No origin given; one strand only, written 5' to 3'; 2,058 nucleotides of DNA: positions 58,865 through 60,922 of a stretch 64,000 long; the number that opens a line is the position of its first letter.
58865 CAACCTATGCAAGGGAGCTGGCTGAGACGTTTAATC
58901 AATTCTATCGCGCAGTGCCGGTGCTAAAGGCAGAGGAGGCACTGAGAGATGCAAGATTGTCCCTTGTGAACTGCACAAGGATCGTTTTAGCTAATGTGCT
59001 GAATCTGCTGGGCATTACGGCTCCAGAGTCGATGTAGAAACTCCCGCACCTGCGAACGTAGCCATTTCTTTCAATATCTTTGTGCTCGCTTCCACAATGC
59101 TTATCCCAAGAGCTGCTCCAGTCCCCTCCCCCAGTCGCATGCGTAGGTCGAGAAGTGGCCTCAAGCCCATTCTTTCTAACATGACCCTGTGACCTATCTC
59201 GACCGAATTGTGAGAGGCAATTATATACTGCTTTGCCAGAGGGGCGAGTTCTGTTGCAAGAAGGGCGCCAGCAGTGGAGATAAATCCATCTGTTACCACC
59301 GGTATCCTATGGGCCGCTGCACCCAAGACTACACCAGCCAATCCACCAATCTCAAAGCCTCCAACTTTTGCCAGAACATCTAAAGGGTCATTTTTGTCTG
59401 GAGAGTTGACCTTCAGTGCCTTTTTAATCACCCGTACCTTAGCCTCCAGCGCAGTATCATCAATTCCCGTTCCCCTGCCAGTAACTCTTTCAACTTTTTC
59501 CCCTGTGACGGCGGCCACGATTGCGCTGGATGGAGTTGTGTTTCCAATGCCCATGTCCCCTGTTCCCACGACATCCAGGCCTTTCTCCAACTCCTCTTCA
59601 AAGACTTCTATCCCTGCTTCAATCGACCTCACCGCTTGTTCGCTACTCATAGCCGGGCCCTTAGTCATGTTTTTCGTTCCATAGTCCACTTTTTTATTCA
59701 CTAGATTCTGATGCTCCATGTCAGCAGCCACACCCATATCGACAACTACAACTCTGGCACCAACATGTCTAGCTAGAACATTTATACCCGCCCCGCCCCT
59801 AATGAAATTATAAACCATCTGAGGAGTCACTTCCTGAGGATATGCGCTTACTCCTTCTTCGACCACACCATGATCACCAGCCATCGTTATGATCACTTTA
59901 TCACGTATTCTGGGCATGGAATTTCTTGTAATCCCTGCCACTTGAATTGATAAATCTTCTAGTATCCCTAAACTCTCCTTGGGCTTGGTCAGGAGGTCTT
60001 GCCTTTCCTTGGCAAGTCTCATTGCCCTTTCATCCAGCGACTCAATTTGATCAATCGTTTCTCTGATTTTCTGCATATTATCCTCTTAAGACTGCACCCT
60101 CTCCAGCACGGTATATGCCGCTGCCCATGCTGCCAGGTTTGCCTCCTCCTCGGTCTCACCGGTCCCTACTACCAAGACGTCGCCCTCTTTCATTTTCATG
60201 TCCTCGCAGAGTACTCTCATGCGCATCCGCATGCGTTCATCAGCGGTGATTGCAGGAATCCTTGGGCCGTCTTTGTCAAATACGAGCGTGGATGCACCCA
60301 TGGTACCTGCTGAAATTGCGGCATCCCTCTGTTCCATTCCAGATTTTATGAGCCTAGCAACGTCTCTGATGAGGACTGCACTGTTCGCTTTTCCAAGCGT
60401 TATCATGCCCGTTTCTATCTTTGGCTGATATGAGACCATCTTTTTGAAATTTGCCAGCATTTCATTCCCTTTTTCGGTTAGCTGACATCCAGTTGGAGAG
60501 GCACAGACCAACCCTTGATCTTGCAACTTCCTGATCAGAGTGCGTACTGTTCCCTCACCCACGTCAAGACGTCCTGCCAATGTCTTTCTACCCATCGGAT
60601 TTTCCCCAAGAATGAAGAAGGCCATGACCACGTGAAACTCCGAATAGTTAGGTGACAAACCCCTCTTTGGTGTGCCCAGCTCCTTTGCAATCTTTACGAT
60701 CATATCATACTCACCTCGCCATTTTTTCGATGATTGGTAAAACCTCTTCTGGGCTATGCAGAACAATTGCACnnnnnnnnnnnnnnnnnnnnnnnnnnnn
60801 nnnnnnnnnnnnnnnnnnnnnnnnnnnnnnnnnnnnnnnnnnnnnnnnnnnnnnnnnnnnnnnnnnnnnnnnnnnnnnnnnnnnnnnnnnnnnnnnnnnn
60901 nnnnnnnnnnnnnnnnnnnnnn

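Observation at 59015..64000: BtuFCD-like importer operon with an embedded small radical SAM enzyme and an ATPase fused to an unknown 175-aa domain, next to cobT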

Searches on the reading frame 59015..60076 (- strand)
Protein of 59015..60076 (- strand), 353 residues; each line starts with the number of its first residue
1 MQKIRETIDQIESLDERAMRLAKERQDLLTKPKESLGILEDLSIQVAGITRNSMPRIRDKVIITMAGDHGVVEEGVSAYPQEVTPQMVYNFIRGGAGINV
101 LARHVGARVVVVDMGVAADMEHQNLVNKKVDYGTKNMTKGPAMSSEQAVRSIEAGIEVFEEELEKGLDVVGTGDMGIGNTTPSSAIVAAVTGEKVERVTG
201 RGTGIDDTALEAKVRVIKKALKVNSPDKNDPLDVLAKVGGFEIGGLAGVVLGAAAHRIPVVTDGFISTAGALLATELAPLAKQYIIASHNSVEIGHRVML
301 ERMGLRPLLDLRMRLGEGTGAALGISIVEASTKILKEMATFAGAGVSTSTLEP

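Call 3: search_protein_families(library=pfam, proteins=[window:59015-60076:-], max_evalue=0.01)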
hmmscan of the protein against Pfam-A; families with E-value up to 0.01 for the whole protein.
window:59015-60076:- (353 aa): 1 family
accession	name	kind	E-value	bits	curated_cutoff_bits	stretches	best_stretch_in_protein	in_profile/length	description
PF02277.22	DBI_PRT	-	7.9e-140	466.2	22.6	1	11-346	1-329/329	Phosphoribosyltransferase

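Call 4: search_protein_families(library=ncbifam, proteins=[window:59015-60076:-], max_evalue=0.01)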
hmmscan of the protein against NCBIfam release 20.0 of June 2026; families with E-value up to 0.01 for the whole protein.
window:59015-60076:- (353 aa): 3 families
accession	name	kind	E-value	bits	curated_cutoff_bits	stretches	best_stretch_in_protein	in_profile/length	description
TIGR03160.1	cobT_DBIPRT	equivalog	1.9e-139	464.5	319.3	1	14-346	1-334/334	nicotinate-nucleotide--dimethylbenzimidazole phosphoribosyltransferase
NF000996.0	PRK00105.1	subfamily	1.4e-138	462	306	1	1-348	1-348/350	nicotinate-nucleotide--dimethylbenzimidazole phosphoribosyltransferase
NF003368.0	PRK04447.1-1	equivalog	1.3e-05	24.5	423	1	134-281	101-245/337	hypothetical protein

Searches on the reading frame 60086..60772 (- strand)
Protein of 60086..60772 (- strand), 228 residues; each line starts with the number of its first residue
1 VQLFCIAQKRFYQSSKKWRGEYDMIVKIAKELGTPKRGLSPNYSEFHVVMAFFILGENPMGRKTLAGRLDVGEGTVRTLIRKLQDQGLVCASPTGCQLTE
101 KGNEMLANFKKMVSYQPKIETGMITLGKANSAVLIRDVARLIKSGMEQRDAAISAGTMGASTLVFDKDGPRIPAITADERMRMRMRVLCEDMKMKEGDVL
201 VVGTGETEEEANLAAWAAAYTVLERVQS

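Call 3: search_protein_families(library=pfam, proteins=[window:60086-60772:-], max_evalue=0.01)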
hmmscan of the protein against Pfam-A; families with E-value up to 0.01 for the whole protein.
window:60086-60772:- (228 aa): 6 families
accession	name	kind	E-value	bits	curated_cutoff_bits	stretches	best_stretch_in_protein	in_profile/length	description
PF14544.11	DUF4443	-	2.3e-20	72.8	27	1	127-221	2-98/100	Domain of unknown function (DUF4443)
PF22167.2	PH0730-like_N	-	8.5e-12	45.5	30.2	1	49-104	5-60/60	PH0730-like, N-terminal domain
PF21715.3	CggR_N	-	3.4e-11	43.1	30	1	57-113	15-71/71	CggR N-terminal DNA binding domain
PF25213.1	HVO_A0261_N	-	7.5e-06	26.2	35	1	55-113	20-78/86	HVO_A0261 N-terminal domain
PF08461.16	HTH_12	-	0.0022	18.3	21.4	1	57-106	11-66/66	Ribonuclease R winged-helix domain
PF01325.25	Fe_dep_repress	-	0.0075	16.9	26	0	59-93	22-56/60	Iron dependent repressor, N-terminal DNA binding domain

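Call 4: search_protein_families(library=ncbifam, proteins=[window:60086-60772:-], max_evalue=0.01)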
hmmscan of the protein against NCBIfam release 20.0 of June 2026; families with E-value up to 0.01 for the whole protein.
window:60086-60772:- (228 aa): 4 families
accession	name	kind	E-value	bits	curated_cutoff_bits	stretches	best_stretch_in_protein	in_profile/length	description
NF008273.0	PRK11050.1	equivalog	0.00024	20.8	153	1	65-109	60-105/156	manganese-binding transcriptional regulator MntR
TIGR01884.1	cas_HTH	subfamily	0.0021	17.5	60.2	0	23-92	124-189/202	CRISPR-associated CARF protein Csa3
NF006811.0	PRK09333.1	equivalog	0.0024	17.4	156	1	73-117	95-139/150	30S ribosomal protein S19e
TIGR00122.1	birA_repr_reg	equivalog_domain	0.0096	15.8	70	0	52-88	6-42/69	biotin operon repressor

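Call 56: search_solved_structures(query=window:60089-60706:-, max_evalue=1, show_alignments=1)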
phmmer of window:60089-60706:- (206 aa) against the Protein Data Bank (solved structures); distinct sequences matched with E-value up to 1: 10.
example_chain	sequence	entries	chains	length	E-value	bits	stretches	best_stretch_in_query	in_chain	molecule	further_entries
2p8t_A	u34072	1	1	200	2.5e-14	56.8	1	14-200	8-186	Hypothetical protein PH0730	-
7oyk_AAA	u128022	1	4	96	0.00018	24.6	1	31-86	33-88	Central glycolytic genes regulator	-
8r3g_C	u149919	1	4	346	0.00055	23.1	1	31-107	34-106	Central glycolytic genes regulator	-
8pvt_A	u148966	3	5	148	0.0032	20.5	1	15-85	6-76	Iron dependent repressor, putative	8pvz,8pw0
2o0m_A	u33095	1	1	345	0.28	14.2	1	35-88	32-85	Transcriptional regulator, SorC family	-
8q90_A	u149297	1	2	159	0.68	13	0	27-68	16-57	AsnC family transcriptional regulator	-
9qvf_A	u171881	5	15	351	0.75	12.8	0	64-151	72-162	Capsid protein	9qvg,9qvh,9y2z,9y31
5zr4_A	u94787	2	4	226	0.84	12.7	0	35-83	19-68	Metal-dependent transcriptional regulator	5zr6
3zx8_A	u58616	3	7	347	0.87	12.6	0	64-151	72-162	CAPSID PROTEIN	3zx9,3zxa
9rp8_A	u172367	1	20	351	0.88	12.6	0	71-151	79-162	Capsid protein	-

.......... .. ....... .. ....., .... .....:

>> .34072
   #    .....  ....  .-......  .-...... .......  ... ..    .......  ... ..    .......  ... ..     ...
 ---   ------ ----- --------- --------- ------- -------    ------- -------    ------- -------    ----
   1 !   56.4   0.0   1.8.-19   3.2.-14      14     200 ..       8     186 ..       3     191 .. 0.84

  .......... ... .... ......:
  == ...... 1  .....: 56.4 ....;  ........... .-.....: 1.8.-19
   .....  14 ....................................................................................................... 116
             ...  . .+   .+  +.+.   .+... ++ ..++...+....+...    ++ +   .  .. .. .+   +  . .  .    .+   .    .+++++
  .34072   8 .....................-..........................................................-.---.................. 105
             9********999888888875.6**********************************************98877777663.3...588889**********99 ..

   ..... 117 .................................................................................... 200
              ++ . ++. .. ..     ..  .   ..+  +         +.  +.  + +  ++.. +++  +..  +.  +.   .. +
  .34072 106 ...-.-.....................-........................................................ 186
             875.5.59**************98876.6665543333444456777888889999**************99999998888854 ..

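Call 91: find_related_loci(query=A4, collection=metagenome_contigs, flank=7000)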
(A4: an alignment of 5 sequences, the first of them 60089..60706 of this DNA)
Query A4 (206 aa) in metagenome_contigs; peptide patterns used: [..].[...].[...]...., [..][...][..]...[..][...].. (x = any residue, [..] = any of these).
600 stretches matched a pattern (row limit reached: there are more); 521 encode a relative of the query (tblastn E <= 1e-3); the best 80 are kept; 80 distinct loci.
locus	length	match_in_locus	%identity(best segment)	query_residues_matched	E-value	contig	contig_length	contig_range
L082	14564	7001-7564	39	16-201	3e-38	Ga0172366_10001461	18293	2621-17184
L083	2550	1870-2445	39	16-205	2e-38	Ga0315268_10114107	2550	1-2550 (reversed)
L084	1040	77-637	39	16-200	2e-39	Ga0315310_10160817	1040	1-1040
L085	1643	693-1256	38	16-201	1e-37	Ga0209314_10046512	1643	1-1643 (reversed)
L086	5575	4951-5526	38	16-205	1e-36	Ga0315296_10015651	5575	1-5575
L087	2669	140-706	35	16-202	6e-37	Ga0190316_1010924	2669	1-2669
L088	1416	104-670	40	16-205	1e-37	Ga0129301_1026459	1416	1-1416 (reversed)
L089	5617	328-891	40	16-201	3e-36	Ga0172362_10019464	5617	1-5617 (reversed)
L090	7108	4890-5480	37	8-202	2e-36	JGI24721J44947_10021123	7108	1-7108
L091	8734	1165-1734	38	16-202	3e-36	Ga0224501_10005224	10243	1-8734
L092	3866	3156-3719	38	16-201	3e-36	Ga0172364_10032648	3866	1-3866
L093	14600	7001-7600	37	1-201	2e-36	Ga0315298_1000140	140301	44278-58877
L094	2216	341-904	37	16-201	5e-36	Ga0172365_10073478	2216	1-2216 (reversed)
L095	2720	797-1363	36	16-202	5e-36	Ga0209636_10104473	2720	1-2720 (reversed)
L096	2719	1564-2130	36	16-202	5e-36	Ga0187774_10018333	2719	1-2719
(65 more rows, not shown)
